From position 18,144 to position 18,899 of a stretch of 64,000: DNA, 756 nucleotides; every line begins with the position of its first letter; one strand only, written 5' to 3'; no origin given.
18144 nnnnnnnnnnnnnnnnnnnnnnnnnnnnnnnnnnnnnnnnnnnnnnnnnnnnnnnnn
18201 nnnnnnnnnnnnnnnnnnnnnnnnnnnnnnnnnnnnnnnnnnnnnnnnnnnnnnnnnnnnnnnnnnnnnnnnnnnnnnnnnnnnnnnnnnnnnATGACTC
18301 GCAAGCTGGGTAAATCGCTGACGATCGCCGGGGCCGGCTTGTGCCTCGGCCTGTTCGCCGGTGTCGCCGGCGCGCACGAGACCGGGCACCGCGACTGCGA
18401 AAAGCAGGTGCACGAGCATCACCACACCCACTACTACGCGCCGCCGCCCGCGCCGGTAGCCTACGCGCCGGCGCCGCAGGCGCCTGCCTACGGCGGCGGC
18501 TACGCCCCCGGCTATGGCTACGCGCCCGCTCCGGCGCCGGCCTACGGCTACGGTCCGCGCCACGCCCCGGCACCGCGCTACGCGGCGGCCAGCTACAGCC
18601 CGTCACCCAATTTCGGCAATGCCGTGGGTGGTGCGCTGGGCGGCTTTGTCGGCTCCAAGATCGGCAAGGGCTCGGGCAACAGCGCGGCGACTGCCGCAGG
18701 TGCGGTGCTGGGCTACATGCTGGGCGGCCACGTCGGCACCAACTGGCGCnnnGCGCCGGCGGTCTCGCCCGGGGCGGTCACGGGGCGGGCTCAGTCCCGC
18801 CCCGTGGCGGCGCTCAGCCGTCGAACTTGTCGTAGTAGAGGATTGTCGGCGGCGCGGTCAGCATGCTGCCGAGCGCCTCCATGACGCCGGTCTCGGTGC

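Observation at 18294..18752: A secreted His-cluster / Pro-Ala-Tyr-repeat / glycine-zipper protein sits beside the copper module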

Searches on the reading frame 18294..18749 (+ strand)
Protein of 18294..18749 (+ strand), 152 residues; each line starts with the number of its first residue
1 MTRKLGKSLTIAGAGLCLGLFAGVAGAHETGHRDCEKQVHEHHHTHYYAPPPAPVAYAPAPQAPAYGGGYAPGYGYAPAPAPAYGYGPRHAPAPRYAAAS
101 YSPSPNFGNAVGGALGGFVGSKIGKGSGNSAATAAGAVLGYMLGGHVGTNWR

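Call 3: search_protein_families(library=pfam, proteins=[window:18294-18749:+], max_evalue=0.1)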
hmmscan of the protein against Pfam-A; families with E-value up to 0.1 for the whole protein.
window:18294-18749:+ (152 aa): 1 family
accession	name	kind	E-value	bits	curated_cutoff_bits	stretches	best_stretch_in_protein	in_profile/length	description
PF05433.20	Rick_17kDa_Anti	-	2e-06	28.1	24.2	1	110-148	4-43/43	Glycine zipper 2TM domain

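Call 4: search_protein_families(library=ncbifam, proteins=[window:18294-18749:+], max_evalue=0.1)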
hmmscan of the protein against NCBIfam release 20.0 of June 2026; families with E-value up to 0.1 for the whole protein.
window:18294-18749:+ (152 aa): 1 family
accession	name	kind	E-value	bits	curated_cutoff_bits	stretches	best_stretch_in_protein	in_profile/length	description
NF008437.0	PRK11280.1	equivalog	0.00018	21.4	99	1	108-147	73-112/179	hypothetical protein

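Call 5: find_homologous_proteins(query=window:18294-18749:+, max_evalue=0.01)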
Query window:18294-18749:+ (152 aa): 42 proteins with E <= 0.01 among 5927 candidates.
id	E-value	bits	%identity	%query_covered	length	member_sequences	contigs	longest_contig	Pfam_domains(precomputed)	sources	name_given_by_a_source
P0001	2.7e-30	124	50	100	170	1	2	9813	PF05433.21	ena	-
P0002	4.8e-28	116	46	100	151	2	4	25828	PF05433.21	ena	-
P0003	1.9e-24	105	52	96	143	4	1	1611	PF05433.21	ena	-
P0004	3.0e-23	101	47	100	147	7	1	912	PF05433.21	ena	-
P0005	4.0e-22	97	45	100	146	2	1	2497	PF05433.21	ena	-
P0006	2.8e-18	85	61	52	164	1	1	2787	PF05433.21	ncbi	-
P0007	8.1e-18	83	44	100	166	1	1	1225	PF05433.21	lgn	-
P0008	1.4e-13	69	41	84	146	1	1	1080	PF05433.21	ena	-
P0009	7.8e-13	67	75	32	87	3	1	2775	PF05433.21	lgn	-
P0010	4.2e-12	65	69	38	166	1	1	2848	PF05433.21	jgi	jgi:hypothetical protein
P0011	5.3e-10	58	79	26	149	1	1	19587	PF05433.21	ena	-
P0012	1.5e-9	56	53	55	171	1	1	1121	PF05433.21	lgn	-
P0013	2.6e-9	55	38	96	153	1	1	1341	PF05433.21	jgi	jgi:hypothetical protein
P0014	4.6e-9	55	40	97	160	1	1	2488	PF05433.21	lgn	-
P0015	1.1e-8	53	56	49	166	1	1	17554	PF05433.21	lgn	-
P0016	1.3e-8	53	36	95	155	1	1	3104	PF05433.21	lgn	-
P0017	2.5e-8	52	47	75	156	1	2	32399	PF05433.21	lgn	-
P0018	1.4e-7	50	67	32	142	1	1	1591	PF05433.21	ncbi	ncbi:MAG: glycine zipper 2TM domain-containing protein, partial [Gammaproteobacteria bacterium]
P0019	2.3e-7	49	53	52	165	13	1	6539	PF05433.21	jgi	-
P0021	1.2e-6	47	64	42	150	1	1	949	PF05433.21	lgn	-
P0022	1.9e-6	46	48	53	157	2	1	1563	PF05433.21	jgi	-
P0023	3.2e-6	45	44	24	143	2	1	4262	PF05433.21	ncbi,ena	-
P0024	1.1e-5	44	76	27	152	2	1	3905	PF13441.13,PF05433.21,PF16998.11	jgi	jgi:surface antigen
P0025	2.6e-5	42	43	46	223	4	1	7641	PF05433.21,PF16998.11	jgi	jgi:surface antigen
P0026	4.3e-5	42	67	22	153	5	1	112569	PF13441.13,PF05433.21,PF13488.12,PF16998.11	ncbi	-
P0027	4.9e-5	42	67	22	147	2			PF13441.13,PF05433.21,PF13488.12,PF16998.11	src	-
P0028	1.8e-4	40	68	20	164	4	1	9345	PF05433.21,PF16998.11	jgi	jgi:surface antigen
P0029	2.1e-4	40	55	51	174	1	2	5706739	PF05433.21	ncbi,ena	-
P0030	2.2e-4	39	38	62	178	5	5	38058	PF05433.21,PF13488.12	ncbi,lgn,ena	-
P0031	3.7e-4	39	64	22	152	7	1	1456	PF13441.13,PF05433.21,PF16998.11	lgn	-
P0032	4.4e-4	38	64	22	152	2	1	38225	PF13441.13,PF05433.21,PF13488.12,PF16998.11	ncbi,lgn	ncbi:MAG: RT0821/Lpp0805 family surface protein [Gammaproteobacteria bacterium]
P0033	5.0e-4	38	100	6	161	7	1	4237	PF13441.13,PF05433.21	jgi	-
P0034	6.0e-4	38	64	16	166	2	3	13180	PF13441.13,PF05433.21,PF13488.12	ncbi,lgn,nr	ncbi:glycine zipper 2TM domain-containing protein [bacterium]|nr:glycine zipper 2TM domain-containin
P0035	1.2e-3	37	30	96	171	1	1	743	PF05433.21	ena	-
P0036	3.0e-3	36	59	22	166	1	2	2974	PF13441.13,PF05433.21,PF16998.11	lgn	-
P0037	3.2e-3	36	42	48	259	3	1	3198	PF05433.21,PF13488.12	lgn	-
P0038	4.1e-3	35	44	41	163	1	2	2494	PF05433.21,PF13488.12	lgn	-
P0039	4.1e-3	35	36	29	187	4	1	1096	PF13441.13,PF05433.21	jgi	jgi:uncharacterized protein YcfJ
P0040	4.8e-3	35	48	18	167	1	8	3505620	PF05433.21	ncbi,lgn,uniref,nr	ncbi:glycine zipper 2TM domain-containing protein [Ralstonia solanacearum P673]|uniref:glycine zippe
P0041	7.3e-3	34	53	57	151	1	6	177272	PF05433.21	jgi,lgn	-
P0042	8.4e-3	34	-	-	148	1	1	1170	PF05433.21,PF13488.12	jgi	jgi:outer membrane lipoprotein SlyB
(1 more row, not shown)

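Call 6: find_encoding_contigs(protein=window:18294-18749:+, flank=8000, max_places=8)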
Protein window:18294-18749:+ (152 aa): 9 contigs read that carry it; 6 places shown.
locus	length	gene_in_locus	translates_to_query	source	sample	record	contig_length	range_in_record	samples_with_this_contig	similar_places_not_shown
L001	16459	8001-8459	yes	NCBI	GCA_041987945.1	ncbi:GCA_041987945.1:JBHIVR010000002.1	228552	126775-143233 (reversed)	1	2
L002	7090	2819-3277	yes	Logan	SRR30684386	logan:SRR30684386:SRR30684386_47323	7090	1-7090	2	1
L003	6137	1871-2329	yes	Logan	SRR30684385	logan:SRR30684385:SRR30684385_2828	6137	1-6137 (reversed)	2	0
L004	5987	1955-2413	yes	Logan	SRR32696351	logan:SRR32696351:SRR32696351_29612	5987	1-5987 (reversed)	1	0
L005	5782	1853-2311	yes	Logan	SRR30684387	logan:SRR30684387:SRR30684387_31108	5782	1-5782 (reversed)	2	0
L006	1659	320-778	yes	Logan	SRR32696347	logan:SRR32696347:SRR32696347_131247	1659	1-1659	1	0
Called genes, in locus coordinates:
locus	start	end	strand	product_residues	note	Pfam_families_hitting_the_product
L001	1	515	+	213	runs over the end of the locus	PF13577:SnoaL_4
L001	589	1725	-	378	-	PF02771:Acyl-CoA_dh_N, PF02770:Acyl-CoA_dh_M, PF00441:Acyl-CoA_dh_1, PF08028:Acyl-CoA_dh_2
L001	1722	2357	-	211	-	PF17784:Sulfotransfer_4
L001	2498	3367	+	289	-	PF00296:Bac_luciferase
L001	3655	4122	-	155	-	PF10517:DM13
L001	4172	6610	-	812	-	PF04945:YHS, PF19335:HMBD, PF00122:E1-E2_ATPase, PF00702:Hydrolase, PF12710:HAD (weak)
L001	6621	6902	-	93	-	PF02583:Trns_repr_metal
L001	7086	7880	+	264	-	PF00925:GTP_cyclohydro2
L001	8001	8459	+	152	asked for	-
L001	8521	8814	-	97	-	PF03992:ABM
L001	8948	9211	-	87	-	-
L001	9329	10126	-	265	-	PF00561:Abhydrolase_1, PF12697:Abhydrolase_6, PF12146:Hydrolase_4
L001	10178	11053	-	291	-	PF00296:Bac_luciferase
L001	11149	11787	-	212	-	-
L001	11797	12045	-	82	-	PF02597:ThiS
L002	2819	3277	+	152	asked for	-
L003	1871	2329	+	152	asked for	-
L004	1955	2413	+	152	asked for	-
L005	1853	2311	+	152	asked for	-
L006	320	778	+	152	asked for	-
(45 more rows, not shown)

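Call 9: find_encoding_contigs(protein=P0002, flank=8000, max_places=3)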
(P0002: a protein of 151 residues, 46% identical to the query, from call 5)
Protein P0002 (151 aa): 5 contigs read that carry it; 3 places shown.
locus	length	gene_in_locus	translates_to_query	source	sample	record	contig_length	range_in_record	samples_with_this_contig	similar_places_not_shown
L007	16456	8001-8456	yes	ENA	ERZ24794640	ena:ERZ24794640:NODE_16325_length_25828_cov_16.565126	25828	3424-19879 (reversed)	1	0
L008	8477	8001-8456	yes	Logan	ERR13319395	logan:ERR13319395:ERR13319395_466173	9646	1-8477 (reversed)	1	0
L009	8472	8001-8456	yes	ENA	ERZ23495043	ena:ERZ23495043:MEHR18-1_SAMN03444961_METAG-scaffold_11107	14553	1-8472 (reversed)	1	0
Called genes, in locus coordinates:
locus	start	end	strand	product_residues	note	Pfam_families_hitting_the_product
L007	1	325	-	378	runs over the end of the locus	PF02771:Acyl-CoA_dh_N, PF02770:Acyl-CoA_dh_M, PF00441:Acyl-CoA_dh_1, PF08028:Acyl-CoA_dh_2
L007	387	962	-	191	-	-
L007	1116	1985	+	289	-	PF00296:Bac_luciferase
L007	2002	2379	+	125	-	PF12697:Abhydrolase_6, PF00561:Abhydrolase_1 (weak), PF08386:Abhydrolase_4 (weak)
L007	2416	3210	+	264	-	PF00925:GTP_cyclohydro2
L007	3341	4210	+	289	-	PF00753:Lactamase_B, PF23023:Anti-Pycsar_Apyc1 (faint)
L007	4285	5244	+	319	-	PF00005:ABC_tran, PF13304:AAA_21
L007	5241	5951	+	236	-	PF12730:ABC2_membrane_4, PF13346:ABC2_membrane_5 (weak), PF12679:ABC2_membrane_2, PF12698:ABC2_membrane_3 (weak)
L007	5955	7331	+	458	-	PF23357:DUF7088, PF09822:ABC_transp_aux, PF23355:IFT52_GIFT (weak)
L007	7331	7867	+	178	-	-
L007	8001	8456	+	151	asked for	PF05433:Rick_17kDa_Anti (weak)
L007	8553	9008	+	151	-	-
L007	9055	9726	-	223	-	-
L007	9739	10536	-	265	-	PF00561:Abhydrolase_1, PF12697:Abhydrolase_6, PF12146:Hydrolase_4, PF00561:Abhydrolase_1 (weak)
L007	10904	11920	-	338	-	PF00296:Bac_luciferase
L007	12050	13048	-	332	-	PF23023:Anti-Pycsar_Apyc1 (faint), PF00753:Lactamase_B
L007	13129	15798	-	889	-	PF13191:AAA_16, PF13401:AAA_22 (weak), PF13424:TPR_12 (faint)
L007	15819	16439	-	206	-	-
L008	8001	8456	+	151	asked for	PF05433:Rick_17kDa_Anti (weak)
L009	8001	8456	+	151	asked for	PF05433:Rick_17kDa_Anti (weak)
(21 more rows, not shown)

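Call 10: find_encoding_contigs(protein=P0001, flank=8000, max_places=3)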
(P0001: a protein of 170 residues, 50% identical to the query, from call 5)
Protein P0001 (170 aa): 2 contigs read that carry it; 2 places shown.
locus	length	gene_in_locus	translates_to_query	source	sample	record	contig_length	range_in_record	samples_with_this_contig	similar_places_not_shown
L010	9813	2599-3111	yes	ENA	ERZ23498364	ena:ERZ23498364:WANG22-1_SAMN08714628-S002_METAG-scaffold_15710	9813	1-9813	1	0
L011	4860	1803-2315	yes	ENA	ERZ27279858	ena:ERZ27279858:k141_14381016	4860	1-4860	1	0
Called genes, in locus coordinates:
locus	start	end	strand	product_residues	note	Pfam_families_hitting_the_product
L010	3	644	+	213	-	?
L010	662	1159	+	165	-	-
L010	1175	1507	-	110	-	PF02627:CMD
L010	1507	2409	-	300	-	PF00892:EamA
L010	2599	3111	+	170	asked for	PF05433:Rick_17kDa_Anti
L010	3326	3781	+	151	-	-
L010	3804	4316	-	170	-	-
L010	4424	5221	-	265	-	PF00561:Abhydrolase_1, PF12697:Abhydrolase_6, PF08386:Abhydrolase_4 (faint), PF12146:Hydrolase_4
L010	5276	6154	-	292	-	PF00296:Bac_luciferase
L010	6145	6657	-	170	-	-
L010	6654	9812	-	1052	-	?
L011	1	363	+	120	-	?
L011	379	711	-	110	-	PF02627:CMD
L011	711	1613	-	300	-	PF00892:EamA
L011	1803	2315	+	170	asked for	PF05433:Rick_17kDa_Anti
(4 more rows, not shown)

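Call 11: find_encoding_contigs(protein=P0017, flank=8000, max_places=3)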
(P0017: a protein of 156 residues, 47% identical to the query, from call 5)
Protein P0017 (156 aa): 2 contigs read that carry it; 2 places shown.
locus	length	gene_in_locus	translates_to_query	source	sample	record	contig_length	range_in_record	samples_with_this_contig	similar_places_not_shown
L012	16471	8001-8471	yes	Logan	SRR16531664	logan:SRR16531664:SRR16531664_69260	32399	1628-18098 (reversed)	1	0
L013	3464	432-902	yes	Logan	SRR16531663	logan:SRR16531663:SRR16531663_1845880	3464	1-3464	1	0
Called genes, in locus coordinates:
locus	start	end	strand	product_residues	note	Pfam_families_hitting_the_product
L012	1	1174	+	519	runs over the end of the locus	PF02776:TPP_enzyme_N, PF02775:TPP_enzyme_C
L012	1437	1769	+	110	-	PF02627:CMD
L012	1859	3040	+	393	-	PF02515:CoA_transf_3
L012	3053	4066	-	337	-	PF00296:Bac_luciferase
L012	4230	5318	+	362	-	PF08240:ADH_N, PF16912:Glu_dehyd_C (weak), PF00107:ADH_zinc_N, PF13602:ADH_zinc_N_2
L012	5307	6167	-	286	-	PF00561:Abhydrolase_1, PF12697:Abhydrolase_6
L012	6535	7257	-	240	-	PF00117:GATase, PF07722:Peptidase_C26 (weak)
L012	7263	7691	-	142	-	-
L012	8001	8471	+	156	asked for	PF05433:Rick_17kDa_Anti (weak)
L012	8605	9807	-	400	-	PF02515:CoA_transf_3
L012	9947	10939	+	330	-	-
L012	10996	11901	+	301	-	PF03060:NMO, PF01070:FMN_dh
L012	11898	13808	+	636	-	PF00005:ABC_tran, PF02463:SMC_N (faint), PF03193:RsgA_GTPase (faint), PF20720:nSTAND3 (faint), PF01926:MMR_HSR1 (faint), PF12848:ABC_tran_Xtn, PF00005:ABC_tran, PF16326:ABC_tran_CTD, +3 more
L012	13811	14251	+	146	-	PF11948:DUF3465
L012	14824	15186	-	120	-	PF00254:FKBP_C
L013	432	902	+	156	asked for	PF05433:Rick_17kDa_Anti (weak)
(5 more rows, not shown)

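Call 12: find_encoding_contigs(protein=P0029, flank=7000, max_places=2)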
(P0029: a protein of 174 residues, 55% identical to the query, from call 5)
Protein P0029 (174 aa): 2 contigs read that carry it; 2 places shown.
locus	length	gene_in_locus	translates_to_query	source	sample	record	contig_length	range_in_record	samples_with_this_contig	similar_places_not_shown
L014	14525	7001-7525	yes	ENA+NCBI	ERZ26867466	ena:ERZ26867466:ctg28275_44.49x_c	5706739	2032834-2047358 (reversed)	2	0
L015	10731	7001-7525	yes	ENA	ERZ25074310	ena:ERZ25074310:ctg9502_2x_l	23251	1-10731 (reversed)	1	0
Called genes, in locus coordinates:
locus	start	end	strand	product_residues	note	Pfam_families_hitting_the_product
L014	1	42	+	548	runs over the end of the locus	PF01476:LysM (weak), PF04773:FecR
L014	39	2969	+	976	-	PF05226:CHASE2, PF00989:PAS, PF08448:PAS_4, PF13426:PAS_9, PF00990:GGDEF, PF00563:EAL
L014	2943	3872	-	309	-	PF00487:FA_desaturase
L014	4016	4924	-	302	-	PF04228:Zn_peptidase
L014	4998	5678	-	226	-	-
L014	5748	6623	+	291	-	PF00296:Bac_luciferase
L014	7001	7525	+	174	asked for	PF05433:Rick_17kDa_Anti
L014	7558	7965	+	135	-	-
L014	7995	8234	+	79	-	-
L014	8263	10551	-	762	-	PF01315:Ald_Xan_dh_C, PF02738:MoCoBD_1, PF20256:MoCoBD_2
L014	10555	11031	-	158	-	PF00111:Fer2, PF01799:Fer2_2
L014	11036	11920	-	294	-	PF00941:FAD_binding_5, PF03450:CO_deh_flav_C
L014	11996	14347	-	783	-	PF02771:Acyl-CoA_dh_N, PF00441:Acyl-CoA_dh_1, PF08028:Acyl-CoA_dh_2 (weak), PF02771:Acyl-CoA_dh_N, PF02770:Acyl-CoA_dh_M, PF00441:Acyl-CoA_dh_1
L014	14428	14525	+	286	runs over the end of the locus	PF00378:ECH_1, PF16113:ECH_2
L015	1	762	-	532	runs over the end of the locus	PF00342:PGI (faint)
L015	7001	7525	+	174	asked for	PF05433:Rick_17kDa_Anti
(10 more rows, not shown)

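Call 13: find_encoding_contigs(protein=P0041, flank=7000, max_places=2)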
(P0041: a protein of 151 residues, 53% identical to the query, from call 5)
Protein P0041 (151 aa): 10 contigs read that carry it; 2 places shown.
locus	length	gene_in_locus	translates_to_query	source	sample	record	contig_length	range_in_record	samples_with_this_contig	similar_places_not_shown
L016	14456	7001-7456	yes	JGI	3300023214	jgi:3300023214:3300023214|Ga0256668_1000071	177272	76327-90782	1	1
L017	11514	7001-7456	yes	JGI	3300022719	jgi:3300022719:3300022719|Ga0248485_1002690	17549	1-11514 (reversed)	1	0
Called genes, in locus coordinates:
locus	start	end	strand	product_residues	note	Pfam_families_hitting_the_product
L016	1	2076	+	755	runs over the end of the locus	PF07715:Plug, PF00593:TonB_dep_Rec_b-barrel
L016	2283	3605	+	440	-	PF00285:Citrate_synt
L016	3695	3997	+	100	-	PF20099:DUF6489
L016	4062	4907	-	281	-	PF01936:NYN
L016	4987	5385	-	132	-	-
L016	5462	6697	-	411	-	PF13173:AAA_14, PF13635:DUF4143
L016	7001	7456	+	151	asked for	PF05433:Rick_17kDa_Anti (weak)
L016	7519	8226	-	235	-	-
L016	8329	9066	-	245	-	PF07238:PilZ (weak)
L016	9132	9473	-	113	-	PF02646:RmuC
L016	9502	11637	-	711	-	PF08497:Radical_SAM_N, PF04055:Radical_SAM, PF11842:DUF3362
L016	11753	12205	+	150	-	PF12616:DUF3775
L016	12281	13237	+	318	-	PF00126:HTH_1, PF03466:LysR_substrate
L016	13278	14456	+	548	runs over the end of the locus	PF00027:cNMP_binding, PF01590:GAF, PF13185:GAF_2, PF13492:GAF_3, PF01590:GAF, PF13492:GAF_3 (weak)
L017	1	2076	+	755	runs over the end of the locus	PF07715:Plug, PF00593:TonB_dep_Rec_b-barrel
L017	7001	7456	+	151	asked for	PF05433:Rick_17kDa_Anti (weak)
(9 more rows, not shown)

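Call 14: find_encoding_contigs(protein=P0015, flank=7000, max_places=2)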
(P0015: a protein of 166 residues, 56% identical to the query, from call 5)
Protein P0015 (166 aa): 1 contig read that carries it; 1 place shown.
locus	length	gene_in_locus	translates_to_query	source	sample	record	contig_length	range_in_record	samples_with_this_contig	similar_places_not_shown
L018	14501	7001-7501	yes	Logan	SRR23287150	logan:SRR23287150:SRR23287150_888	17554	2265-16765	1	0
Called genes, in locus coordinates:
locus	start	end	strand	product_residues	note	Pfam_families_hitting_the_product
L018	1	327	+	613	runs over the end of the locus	PF01011:PQQ, PF13360:PQQ_2, PF13570:Beta-prop_ACSF4, PF07774:EMC1_C (faint), PF13360:PQQ_2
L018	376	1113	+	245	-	PF00106:adh_short, PF08659:KR, PF13561:adh_short_C2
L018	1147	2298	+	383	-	PF02771:Acyl-CoA_dh_N, PF02770:Acyl-CoA_dh_M, PF22924:ACOX_C_alpha1 (faint), PF00441:Acyl-CoA_dh_1, PF08028:Acyl-CoA_dh_2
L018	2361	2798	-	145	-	PF12973:Cupin_7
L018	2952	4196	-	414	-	PF07690:MFS_1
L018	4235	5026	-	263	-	PF00378:ECH_1, PF16113:ECH_2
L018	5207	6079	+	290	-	PF01145:Band_7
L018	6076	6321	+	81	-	-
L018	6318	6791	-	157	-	PF14588:YjgF_endoribonc, PF01042:Ribonuc_L-PSP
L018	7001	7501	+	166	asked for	PF05433:Rick_17kDa_Anti (weak)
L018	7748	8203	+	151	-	PF19315:MC_hydratase (weak), PF01575:MaoC_dehydratas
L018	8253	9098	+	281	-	PF00106:adh_short, PF08659:KR, PF13561:adh_short_C2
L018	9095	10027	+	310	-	PF13409:GST_N_2, PF13417:GST_N_3, PF13410:GST_C_2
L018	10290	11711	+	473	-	PF00067:p450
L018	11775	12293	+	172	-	PF00300:His_Phos_1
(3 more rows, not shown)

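Call 16: find_related_loci(query=A1, collection=genome_contigs, flank=6000)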
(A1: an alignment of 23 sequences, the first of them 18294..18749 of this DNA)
Query A1 (152 aa) in genome_contigs; peptide patterns used: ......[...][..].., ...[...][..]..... (x = any residue, [..] = any of these).
599 stretches matched a pattern (row limit reached: there are more); 28 encode a relative of the query (tblastn E <= 1e-3); 28 distinct loci.
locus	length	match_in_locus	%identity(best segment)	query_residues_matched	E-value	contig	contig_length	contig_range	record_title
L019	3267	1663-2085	52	1-152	3e-28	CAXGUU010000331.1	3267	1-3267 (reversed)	MAG TPA_asm: uncultured bacterium isolate ERR594338_binner13_Refined_124 genome assembly, contig: ERZ11848501.47201, who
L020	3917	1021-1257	61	73-151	7e-23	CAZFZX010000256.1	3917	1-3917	MAG TPA_asm: uncultured Enterobacteriaceae bacterium isolate SRP308112_co1_420 genome assembly, contig: NODE_48497_lengt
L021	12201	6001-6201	66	91-152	5e-19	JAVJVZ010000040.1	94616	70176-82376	MAG: Gammaproteobacteria bacterium isolate C2-GNP5-20 k141_3742, whole genome shotgun sequence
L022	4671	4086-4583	37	2-152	9e-19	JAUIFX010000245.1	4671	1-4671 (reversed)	MAG: Gammaproteobacteria bacterium isolate Co_bin.12 NODE_106119_length_4671_cov_1.254181, whole genome shotgun sequence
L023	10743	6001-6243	51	51-152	1e-18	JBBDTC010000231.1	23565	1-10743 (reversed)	MAG: Gammaproteobacteria bacterium isolate LejiaC_64_15 Lejia_C_5010_length_23565_cov_8, whole genome shotgun sequence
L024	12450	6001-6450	41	1-151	1e-18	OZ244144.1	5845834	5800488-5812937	MAG: Gammaproteobacteria bacterium isolate 5c633af5-84de-4cc7-8157-d45a81a42ed4 genome assembly, chromosome: 1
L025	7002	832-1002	65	96-152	3e-17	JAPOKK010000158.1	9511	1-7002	MAG: Pseudomonadota bacterium isolate bin88 k141_2312861_length_9511_cov_11.0000, whole genome shotgun sequence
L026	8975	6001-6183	68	94-152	2e-16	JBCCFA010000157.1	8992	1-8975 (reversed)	MAG: Pseudomonadota bacterium isolate P01_B01_bin.12 k141_3364494_length_8992_cov_221.0000, whole genome shotgun sequenc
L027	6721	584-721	72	106-151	1e-14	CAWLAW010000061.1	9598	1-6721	MAG: Gammaproteobacteria bacterium isolate CB4_SCM.67 genome assembly, contig: Ga0302127_10003433, whole genome shotgun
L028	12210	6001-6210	53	90-151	2e-13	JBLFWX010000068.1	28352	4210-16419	MAG: Gammaproteobacteria bacterium isolate 3300053785_120 Ga0535658_0003124, whole genome shotgun sequence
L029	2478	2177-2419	53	59-144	2e-13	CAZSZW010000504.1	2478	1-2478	MAG TPA_asm: uncultured Gammaproteobacteria bacterium isolate binchicken_co286_3 genome assembly, contig: NODE_38745_len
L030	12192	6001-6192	55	72-148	5e-14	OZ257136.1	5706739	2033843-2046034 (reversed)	MAG: Gammaproteobacteria bacterium isolate 9b6e0e2b-a66d-4ea8-b25a-e015b4890f72 genome assembly, chromosome: 1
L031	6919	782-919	70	106-151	1e-12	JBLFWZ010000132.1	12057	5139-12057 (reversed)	MAG: Gammaproteobacteria bacterium isolate 3300053785_116 Ga0535658_0014758, whole genome shotgun sequence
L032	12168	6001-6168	66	96-151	5e-12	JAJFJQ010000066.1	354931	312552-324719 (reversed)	MAG: Gammaproteobacteria bacterium isolate OFTM106 OFTM106_65, whole genome shotgun sequence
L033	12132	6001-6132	66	107-150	7e-11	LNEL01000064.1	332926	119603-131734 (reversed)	MAG: Gammaproteobacteria bacterium Ga0077536 Ga0077536_149.4, whole genome shotgun sequence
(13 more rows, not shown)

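Call 27: predict_structure(alignment_id=A1)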
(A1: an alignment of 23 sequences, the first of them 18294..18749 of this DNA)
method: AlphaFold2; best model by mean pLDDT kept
length: 152 residues; sequences in the alignment: 23
mean_pLDDT: 53.0   pTM: 0.18
mean pLDDT of the five models: 53.0, 52.5, 50.4, 50.3, 48.4
residues with pLDDT >= 90: 0; 70-90: 0; 50-70: 107; < 50: 45
segments of 3 or more residues with pLDDT < 50: 25-29, 85-88, 94-104, 124-131, 149-152
pLDDT, mean of each block of 10 residues (from residue 1): 54 52 49 54 53 60 54 56 50 46 53 58 48 56 54 44
secondary structure, 60 per line:
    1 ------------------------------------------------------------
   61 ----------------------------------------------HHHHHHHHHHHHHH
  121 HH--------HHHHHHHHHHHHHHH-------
elements in order: H107-122 H131-145
